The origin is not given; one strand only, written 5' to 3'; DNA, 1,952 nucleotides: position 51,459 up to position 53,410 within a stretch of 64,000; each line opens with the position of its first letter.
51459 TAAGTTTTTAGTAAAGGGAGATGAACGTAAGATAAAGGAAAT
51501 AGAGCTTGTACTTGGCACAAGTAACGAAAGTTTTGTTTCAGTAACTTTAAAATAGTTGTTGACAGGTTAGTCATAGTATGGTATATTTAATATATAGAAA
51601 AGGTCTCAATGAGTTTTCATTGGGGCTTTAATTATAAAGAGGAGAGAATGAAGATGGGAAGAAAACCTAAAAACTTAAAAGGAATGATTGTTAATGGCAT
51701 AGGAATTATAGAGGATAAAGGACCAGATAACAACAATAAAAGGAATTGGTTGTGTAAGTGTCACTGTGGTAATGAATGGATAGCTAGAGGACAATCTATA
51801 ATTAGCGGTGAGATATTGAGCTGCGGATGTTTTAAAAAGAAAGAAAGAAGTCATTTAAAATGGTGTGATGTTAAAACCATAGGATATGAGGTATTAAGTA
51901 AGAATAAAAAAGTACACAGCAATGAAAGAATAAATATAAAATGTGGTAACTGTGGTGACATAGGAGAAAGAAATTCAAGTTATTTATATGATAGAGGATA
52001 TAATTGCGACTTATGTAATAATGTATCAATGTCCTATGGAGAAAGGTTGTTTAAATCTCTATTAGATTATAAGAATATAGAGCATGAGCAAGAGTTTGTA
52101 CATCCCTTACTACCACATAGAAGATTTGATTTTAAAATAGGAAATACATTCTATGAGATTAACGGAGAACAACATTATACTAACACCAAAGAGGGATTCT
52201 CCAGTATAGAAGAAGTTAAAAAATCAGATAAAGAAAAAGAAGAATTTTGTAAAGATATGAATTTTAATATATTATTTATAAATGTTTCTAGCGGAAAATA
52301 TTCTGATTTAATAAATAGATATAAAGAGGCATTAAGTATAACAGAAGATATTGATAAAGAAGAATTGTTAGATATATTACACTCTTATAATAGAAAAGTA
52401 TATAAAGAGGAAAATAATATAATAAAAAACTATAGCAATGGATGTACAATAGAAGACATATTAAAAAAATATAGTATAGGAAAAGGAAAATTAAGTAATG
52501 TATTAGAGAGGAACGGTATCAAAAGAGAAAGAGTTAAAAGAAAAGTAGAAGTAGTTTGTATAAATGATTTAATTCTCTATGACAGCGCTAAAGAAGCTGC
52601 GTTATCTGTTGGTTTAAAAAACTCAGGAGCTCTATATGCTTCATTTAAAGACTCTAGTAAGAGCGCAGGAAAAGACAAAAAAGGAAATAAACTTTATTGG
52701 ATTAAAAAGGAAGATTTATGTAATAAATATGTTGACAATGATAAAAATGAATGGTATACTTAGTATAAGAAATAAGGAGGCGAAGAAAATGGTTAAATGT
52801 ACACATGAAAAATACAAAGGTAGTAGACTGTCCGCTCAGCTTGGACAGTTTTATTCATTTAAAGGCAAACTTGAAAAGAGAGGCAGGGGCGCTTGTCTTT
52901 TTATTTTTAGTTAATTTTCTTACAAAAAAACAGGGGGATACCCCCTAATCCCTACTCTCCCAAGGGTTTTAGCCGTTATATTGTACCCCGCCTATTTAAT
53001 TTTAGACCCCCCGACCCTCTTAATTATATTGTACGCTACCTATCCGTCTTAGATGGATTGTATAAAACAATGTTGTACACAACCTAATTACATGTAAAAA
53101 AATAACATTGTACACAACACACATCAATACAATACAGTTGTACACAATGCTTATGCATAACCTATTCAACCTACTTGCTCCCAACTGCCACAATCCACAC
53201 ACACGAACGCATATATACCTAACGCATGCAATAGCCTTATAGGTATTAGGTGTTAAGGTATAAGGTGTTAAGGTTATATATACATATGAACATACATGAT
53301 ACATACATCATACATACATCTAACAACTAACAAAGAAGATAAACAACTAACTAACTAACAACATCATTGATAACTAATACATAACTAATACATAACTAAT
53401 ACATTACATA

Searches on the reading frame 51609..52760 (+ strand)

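Call 54: search_protein_families(library=pfam, proteins=[window:51609-52760:+], max_evalue=0.001)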
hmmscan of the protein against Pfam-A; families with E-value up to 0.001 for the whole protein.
window:51609-52760:+ (384 aa): 0 families

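Call 96: search_protein_families(library=phrogs, proteins=[window:51609-52760:+], max_evalue=0.00001)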
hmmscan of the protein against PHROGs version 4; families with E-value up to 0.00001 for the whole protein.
window:51609-52760:+ (384 aa): 5 families
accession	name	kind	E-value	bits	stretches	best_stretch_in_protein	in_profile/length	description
phrog_4538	-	unknown function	4e-45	155.5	1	25-364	109-444/447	-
phrog_7140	-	DNA, RNA and nucleotide metabolism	1.5e-15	57.9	1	136-330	117-309/423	intron encoded nuclease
phrog_9084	-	DNA, RNA and nucleotide metabolism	4.3e-14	54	1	104-252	24-177/187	homing endonuclease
phrog_1303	-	DNA, RNA and nucleotide metabolism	1.7e-09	38.7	1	240-314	5-75/184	DNA binding protein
phrog_374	-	DNA, RNA and nucleotide metabolism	3.6e-07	30.3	0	10-137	184-268/617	HNH endonuclease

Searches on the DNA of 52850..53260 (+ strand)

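Call 83: search_dna_similar(query=window:52850-53260:+, collection=phages, mode=distant, max_rows=15, max_evalue=0.001)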
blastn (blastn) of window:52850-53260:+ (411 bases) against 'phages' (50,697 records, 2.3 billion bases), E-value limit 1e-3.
Records with a match: 2; places in all: 2; records where one place covers at least 80% of the query: 1.
Best place of each record, by identity: 80-90% 1; 60-80% 1.
By first word of the organism name: Staphylococcus 2.
By host as written in the record: Staphylococcus aureus 1; Staphylococcus gallinarum 1.
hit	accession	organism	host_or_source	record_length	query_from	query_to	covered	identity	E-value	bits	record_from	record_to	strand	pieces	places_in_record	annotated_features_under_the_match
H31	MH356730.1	Staphylococcus phage VB-SauS-SA2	Staphylococcus aureus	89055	31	411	93%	74.6%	6e-62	243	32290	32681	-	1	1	none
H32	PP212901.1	Staphylococcus phage PT1-4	Staphylococcus gallinarum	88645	36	298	64%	84.2%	9e-73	279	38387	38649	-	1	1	hypothetical protein (x2)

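Call 84: get_annotated_region(hit=H32, flank=1500)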
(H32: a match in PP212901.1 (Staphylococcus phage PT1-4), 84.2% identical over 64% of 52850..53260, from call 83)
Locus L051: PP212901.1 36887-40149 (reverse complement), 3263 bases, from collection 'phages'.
description: Staphylococcus phage PT1-4, complete genome.
organism: Staphylococcus phage PT1-4 (NCBI taxid 3117431)
taxonomy: Viruses; Duplodnaviria; Heunggongvirae; Uroviricota; Caudoviricetes; Sextaecvirus
host: Staphylococcus gallinarum; source: sewage; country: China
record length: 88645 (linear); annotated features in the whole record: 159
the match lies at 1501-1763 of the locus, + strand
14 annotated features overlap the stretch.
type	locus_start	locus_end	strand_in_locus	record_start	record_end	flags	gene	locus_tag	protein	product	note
CDS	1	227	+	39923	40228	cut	-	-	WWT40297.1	hypothetical protein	rasttk_feature_creation_tool=/opt/patric-common/ runtime/bin/phanotate version Unknown; ...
CDS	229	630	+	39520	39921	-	-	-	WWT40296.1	hypothetical protein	rasttk_feature_creation_tool=/opt/patric-common/ runtime/bin/phanotate version Unknown; ...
CDS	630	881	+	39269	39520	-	-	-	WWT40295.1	hypothetical protein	rasttk_feature_creation_tool=/opt/patric-common/ runtime/bin/phanotate version Unknown; ...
CDS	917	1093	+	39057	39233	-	-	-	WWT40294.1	hypothetical protein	rasttk_feature_creation_tool=/opt/patric-common/ runtime/bin/phanotate version Unknown; ...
CDS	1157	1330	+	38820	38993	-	-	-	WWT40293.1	hypothetical protein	rasttk_feature_creation_tool=/opt/patric-common/ runtime/bin/phanotate version Unknown; ...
CDS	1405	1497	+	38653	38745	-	-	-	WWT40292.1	hypothetical protein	rasttk_feature_creation_tool=/opt/patric-common/ runtime/bin/phanotate version Unknown; ...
CDS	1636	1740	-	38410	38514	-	-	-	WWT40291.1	hypothetical protein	rasttk_feature_creation_tool=/opt/patric-common/ runtime/bin/phanotate version Unknown; ...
CDS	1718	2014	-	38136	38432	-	-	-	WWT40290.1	hypothetical protein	rasttk_feature_creation_tool=/opt/patric-common/ runtime/bin/phanotate version Unknown; ...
CDS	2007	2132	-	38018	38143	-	-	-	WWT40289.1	hypothetical protein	rasttk_feature_creation_tool=/opt/patric-common/ runtime/bin/phanotate version Unknown; ...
CDS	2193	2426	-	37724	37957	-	-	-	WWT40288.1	hypothetical protein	rasttk_feature_creation_tool=/opt/patric-common/ runtime/bin/phanotate version Unknown; ...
CDS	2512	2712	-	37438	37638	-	-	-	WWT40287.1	hypothetical protein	rasttk_feature_creation_tool=/opt/patric-common/ runtime/bin/phanotate version Unknown; ...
CDS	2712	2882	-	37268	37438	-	-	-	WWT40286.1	hypothetical protein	rasttk_feature_creation_tool=/opt/patric-common/ runtime/bin/phanotate version Unknown; ...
CDS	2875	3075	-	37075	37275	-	-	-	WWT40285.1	hypothetical protein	rasttk_feature_creation_tool=/opt/patric-common/ runtime/bin/phanotate version Unknown; ...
CDS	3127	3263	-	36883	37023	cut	-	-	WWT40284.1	hypothetical protein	rasttk_feature_creation_tool=/opt/patric-common/ runtime/bin/phanotate version Unknown; ...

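Call 85: get_annotated_region(hit=H31, flank=1500)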
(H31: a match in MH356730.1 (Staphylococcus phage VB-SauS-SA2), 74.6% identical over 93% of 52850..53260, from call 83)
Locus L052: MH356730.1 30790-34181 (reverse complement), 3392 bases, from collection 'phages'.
description: Staphylococcus phage VB-SauS-SA2, complete genome.
organism: Staphylococcus phage VB-SauS-SA2 (NCBI taxid 2234082)
taxonomy: Viruses; Duplodnaviria; Heunggongvirae; Uroviricota; Caudoviricetes; Sextaecvirus
host: Staphylococcus aureus; source: -; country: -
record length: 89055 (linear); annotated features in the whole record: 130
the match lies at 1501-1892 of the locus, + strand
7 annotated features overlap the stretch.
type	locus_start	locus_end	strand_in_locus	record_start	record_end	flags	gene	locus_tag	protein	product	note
CDS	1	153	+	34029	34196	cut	-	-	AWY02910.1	hypothetical protein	-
CDS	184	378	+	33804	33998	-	-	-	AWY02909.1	hypothetical protein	-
CDS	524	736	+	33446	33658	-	-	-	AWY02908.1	hypothetical protein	-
CDS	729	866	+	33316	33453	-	-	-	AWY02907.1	hypothetical protein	-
CDS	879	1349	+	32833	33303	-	-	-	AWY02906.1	hypothetical protein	-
CDS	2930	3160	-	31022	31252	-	-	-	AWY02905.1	putative D(1) dopamine receptor-like protein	-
CDS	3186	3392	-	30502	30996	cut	-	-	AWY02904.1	hypothetical protein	-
